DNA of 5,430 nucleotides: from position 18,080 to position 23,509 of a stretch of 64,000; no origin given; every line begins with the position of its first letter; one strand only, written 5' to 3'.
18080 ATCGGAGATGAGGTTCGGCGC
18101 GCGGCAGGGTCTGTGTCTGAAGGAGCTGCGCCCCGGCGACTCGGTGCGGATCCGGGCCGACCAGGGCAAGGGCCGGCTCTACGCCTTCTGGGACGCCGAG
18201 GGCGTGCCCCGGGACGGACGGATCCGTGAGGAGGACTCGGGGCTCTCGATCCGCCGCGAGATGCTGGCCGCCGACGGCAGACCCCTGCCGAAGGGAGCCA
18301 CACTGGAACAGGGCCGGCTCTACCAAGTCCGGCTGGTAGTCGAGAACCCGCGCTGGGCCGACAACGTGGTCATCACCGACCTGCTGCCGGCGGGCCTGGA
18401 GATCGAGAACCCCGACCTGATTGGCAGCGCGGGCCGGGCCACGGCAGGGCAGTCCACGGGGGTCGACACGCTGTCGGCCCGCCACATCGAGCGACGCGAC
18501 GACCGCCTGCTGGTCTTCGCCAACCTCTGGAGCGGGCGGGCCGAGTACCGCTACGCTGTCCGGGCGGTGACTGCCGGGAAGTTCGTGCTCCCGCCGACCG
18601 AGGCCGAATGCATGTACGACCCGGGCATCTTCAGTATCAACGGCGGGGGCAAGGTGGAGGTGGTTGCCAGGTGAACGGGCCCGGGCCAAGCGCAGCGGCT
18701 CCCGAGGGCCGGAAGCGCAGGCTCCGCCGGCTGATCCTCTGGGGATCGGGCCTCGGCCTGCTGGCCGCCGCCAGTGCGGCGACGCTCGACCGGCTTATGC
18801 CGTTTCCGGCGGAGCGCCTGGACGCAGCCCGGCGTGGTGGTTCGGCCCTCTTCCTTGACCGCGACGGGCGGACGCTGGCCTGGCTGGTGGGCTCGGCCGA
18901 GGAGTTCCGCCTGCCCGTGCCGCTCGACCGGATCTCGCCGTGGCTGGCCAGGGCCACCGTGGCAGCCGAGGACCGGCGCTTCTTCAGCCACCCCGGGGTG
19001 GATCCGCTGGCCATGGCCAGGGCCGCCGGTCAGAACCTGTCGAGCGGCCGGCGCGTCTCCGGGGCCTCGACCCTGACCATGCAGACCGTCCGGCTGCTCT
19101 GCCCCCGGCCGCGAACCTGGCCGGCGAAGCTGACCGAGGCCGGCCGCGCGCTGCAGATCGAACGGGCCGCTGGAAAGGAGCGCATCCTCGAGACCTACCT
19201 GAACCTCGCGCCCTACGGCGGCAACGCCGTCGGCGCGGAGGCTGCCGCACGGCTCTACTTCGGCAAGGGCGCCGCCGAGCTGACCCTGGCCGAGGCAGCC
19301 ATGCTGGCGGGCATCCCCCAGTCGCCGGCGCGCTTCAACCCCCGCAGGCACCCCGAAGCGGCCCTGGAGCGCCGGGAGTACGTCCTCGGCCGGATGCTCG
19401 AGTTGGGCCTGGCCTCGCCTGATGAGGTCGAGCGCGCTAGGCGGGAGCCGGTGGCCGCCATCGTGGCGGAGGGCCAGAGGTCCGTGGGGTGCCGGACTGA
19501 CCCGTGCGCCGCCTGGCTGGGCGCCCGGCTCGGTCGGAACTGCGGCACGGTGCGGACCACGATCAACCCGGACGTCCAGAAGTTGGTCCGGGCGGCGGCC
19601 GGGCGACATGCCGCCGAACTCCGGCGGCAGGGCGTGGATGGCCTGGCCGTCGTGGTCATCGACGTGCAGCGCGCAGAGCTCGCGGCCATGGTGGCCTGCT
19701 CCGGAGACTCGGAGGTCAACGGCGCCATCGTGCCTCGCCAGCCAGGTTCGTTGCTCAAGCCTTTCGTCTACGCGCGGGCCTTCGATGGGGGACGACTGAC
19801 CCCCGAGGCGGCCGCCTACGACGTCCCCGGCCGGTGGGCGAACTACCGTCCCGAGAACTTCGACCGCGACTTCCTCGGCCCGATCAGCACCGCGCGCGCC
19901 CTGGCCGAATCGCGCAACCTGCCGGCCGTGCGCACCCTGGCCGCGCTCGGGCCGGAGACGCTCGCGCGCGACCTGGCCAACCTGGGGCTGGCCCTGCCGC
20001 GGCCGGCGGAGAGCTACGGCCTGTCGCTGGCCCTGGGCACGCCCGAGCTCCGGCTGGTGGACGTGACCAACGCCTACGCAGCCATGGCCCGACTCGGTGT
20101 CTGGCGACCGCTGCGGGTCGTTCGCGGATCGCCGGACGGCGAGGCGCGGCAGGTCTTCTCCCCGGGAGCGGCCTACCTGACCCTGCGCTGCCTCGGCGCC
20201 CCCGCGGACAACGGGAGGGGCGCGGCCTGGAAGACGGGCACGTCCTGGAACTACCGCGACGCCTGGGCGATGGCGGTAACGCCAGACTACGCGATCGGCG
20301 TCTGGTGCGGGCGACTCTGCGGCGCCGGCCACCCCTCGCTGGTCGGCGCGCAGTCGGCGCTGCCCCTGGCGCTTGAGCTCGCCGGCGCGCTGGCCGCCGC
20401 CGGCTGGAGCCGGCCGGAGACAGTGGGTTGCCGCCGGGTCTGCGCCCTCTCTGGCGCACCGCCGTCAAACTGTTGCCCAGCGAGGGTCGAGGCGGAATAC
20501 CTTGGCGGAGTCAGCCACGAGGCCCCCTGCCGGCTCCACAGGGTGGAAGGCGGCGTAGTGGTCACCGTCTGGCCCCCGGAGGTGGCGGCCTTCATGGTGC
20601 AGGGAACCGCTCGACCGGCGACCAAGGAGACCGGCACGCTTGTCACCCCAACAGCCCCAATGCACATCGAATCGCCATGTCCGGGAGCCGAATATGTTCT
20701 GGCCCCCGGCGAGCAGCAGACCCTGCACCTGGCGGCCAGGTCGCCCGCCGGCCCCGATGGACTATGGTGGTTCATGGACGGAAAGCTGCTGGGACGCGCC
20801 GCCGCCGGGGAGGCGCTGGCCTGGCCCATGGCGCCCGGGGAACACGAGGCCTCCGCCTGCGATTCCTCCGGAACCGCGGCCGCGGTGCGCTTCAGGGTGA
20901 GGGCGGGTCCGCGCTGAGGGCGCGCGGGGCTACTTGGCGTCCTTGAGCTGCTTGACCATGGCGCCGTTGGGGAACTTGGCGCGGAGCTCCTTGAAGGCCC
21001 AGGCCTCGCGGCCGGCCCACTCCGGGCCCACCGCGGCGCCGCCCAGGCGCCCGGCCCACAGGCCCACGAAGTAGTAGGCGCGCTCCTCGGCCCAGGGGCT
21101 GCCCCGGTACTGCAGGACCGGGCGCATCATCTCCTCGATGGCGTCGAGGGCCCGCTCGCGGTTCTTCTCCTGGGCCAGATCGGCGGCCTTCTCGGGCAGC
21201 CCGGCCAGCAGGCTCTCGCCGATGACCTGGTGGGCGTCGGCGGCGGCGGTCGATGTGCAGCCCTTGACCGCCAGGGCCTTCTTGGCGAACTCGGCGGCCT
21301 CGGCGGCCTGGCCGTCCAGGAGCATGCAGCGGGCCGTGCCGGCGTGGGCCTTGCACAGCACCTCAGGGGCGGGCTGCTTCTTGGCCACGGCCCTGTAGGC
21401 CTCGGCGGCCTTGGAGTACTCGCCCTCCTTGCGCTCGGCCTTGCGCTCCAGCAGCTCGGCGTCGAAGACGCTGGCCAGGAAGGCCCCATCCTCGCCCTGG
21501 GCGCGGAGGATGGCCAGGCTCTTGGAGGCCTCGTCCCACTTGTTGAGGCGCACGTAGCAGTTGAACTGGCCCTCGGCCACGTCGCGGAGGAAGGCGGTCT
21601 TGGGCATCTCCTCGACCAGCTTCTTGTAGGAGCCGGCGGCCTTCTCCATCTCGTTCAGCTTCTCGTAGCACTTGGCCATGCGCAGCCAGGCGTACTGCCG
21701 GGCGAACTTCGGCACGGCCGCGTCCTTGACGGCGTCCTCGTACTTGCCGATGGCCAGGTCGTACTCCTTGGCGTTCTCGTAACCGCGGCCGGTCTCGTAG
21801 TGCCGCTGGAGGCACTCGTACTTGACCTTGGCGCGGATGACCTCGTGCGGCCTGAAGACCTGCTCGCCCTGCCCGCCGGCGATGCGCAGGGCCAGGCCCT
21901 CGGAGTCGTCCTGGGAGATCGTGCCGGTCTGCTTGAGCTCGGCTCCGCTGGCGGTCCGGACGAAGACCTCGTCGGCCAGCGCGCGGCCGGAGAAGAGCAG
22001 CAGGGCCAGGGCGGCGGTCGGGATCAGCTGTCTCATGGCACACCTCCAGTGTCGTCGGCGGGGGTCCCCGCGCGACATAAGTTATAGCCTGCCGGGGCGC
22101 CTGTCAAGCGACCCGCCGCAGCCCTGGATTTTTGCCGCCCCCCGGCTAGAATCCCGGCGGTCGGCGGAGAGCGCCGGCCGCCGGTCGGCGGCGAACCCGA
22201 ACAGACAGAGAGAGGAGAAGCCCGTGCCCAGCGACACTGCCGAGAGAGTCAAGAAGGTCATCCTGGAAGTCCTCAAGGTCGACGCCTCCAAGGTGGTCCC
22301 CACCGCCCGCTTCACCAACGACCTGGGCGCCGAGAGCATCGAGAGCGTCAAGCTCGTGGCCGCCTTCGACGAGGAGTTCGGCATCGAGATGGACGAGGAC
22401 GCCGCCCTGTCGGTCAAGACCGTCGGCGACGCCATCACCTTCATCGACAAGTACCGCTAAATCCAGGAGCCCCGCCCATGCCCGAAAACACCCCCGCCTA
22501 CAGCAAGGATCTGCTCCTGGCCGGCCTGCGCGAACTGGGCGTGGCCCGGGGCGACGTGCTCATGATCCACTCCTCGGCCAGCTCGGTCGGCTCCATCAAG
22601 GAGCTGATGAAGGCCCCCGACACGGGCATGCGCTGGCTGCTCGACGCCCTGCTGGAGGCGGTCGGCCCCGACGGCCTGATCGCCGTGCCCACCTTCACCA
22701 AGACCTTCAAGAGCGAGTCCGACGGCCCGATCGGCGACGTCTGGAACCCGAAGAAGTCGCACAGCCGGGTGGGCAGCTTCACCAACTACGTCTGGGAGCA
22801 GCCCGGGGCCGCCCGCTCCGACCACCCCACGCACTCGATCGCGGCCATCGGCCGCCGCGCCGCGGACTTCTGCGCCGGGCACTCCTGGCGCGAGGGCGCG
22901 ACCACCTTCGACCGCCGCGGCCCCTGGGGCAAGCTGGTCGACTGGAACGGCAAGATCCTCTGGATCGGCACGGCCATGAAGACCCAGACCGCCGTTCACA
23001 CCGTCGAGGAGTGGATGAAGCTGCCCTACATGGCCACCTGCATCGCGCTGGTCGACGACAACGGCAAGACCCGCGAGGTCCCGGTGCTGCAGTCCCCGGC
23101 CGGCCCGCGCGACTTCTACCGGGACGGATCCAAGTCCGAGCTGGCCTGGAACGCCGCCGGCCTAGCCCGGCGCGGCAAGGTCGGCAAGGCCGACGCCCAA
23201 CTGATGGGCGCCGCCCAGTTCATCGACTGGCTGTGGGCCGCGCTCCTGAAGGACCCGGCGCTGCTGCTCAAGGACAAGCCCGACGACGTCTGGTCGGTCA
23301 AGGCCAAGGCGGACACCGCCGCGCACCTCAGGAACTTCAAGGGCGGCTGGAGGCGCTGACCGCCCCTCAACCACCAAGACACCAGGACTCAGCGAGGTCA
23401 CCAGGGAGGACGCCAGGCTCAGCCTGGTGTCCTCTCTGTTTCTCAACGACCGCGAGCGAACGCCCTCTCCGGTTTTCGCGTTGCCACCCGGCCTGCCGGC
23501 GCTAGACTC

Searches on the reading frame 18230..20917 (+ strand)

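Call 83: search_protein_families(library=pfam, proteins=[window:18230-20917:+], max_evalue=0.00001)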
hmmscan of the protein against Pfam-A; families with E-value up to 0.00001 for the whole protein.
window:18230-20917:+ (895 aa): 3 families
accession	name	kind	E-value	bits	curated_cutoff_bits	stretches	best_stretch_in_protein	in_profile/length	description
PF00912.28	Transgly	-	3.2e-57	193.2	27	1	215-389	4-177/178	Transglycosylase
PF06832.18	BiPBP_C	-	3.4e-16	59.4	26.8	1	806-888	7-90/90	Penicillin-Binding Protein C-terminus Family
PF00905.27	Transpeptidase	-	4.2e-08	33.2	22.1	1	473-671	2-241/299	Penicillin binding protein transpeptidase domain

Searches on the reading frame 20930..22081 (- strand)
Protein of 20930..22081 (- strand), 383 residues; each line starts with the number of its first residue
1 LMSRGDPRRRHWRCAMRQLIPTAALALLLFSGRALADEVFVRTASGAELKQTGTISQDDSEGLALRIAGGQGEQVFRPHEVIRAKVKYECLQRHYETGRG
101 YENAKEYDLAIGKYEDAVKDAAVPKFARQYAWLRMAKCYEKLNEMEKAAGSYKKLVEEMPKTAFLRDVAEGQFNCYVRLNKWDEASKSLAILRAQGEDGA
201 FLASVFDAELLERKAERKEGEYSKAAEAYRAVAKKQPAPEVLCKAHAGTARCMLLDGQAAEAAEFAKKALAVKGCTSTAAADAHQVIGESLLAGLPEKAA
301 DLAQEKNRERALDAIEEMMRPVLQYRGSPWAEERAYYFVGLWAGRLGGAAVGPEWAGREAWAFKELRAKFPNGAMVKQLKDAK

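Call 6: search_protein_families(library=pfam, proteins=[window:20930-22081:-], max_evalue=0.001)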
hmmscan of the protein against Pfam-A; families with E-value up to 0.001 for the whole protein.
window:20930-22081:- (383 aa): 6 families
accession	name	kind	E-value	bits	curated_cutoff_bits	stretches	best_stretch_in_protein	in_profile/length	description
PF07719.23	TPR_2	-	4.2e-08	33.1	27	0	130-161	2-33/34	Tetratricopeptide repeat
PF13174.12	TPR_6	-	4.2e-07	30.6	26.3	1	130-161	1-32/33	Tetratricopeptide repeat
PF13176.12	TPR_7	-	1.6e-06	28.2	27.9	0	131-156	1-26/36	Tetratricopeptide repeat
PF17826.7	DUF5588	-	2.4e-06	27.1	30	0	142-205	62-127/362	Family of unknown function (DUF5588)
PF13432.12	TPR_16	-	2.9e-06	28.1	32.7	0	96-158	2-60/65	Tetratricopeptide repeat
PF14559.12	TPR_19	-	8e-05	23.3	25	0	105-161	5-57/68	Tetratricopeptide repeat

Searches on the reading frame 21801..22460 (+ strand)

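Call 6: search_protein_families(library=pfam, proteins=[window:21801-22460:+], max_evalue=0.001)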
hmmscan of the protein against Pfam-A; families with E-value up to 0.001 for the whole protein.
window:21801-22460:+ (219 aa): 1 family
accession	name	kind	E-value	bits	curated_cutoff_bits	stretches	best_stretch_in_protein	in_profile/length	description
PF00550.31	PP-binding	-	2.5e-10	40.9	20.8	1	148-215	1-67/67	Phosphopantetheine attachment site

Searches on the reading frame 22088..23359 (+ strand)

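Call 6: search_protein_families(library=pfam, proteins=[window:22088-23359:+], max_evalue=0.001)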
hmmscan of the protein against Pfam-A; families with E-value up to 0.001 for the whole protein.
window:22088-23359:+ (423 aa): 1 family
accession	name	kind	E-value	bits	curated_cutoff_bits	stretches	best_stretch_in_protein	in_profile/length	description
PF02522.19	Antibiotic_NAT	-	4.3e-41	141.4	25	1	159-382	1-227/232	Aminoglycoside 3-N-acetyltransferase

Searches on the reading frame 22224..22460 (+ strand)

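Call 51: search_protein_families(library=ncbifam, proteins=[window:22224-22460:+], max_evalue=0.001)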
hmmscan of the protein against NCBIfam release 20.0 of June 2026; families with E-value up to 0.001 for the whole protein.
window:22224-22460:+ (78 aa): 12 families
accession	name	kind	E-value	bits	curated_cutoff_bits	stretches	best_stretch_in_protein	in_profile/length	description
NF002151.0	PRK00982.1-5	equivalog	1.1e-27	96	92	1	3-76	2-75/78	acyl carrier protein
NF002148.0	PRK00982.1-2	subfamily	3.2e-22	78.2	71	1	4-76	4-76/79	acyl carrier protein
TIGR00517.1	acyl_carrier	equivalog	5.3e-20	71.1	70.45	1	4-76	3-75/77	acyl carrier protein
NF002149.0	PRK00982.1-3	equivalog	4.2e-19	68.3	106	1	4-76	3-75/78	acyl carrier protein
NF002150.0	PRK00982.1-4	subfamily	3.3e-16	59.3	66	1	7-76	8-77/80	acyl carrier protein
NF006031.0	PRK08172.1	equivalog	6.6e-12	45.9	76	1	3-74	3-74/82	acyl carrier protein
NF002147.0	PRK00982.1-1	equivalog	1.6e-11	43.9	84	1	8-76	11-79/83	acyl carrier protein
NF040636.1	AcpM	exception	9.6e-09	35.1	146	1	8-76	9-77/93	meromycolate extension acyl carrier protein AcpM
NF004533.0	PRK05883.1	equivalog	1.4e-08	34.5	72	1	6-71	25-90/100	acyl carrier protein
NF003757.0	PRK05350.1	equivalog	4.5e-08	33.1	65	1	7-75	9-77/83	acyl carrier protein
NF005079.0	PRK06508.1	equivalog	1.2e-06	28.9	83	1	3-57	2-56/93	acyl carrier protein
NF009104.0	PRK12449.1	equivalog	5.4e-06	26.3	70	1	7-75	8-76/80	acyl carrier protein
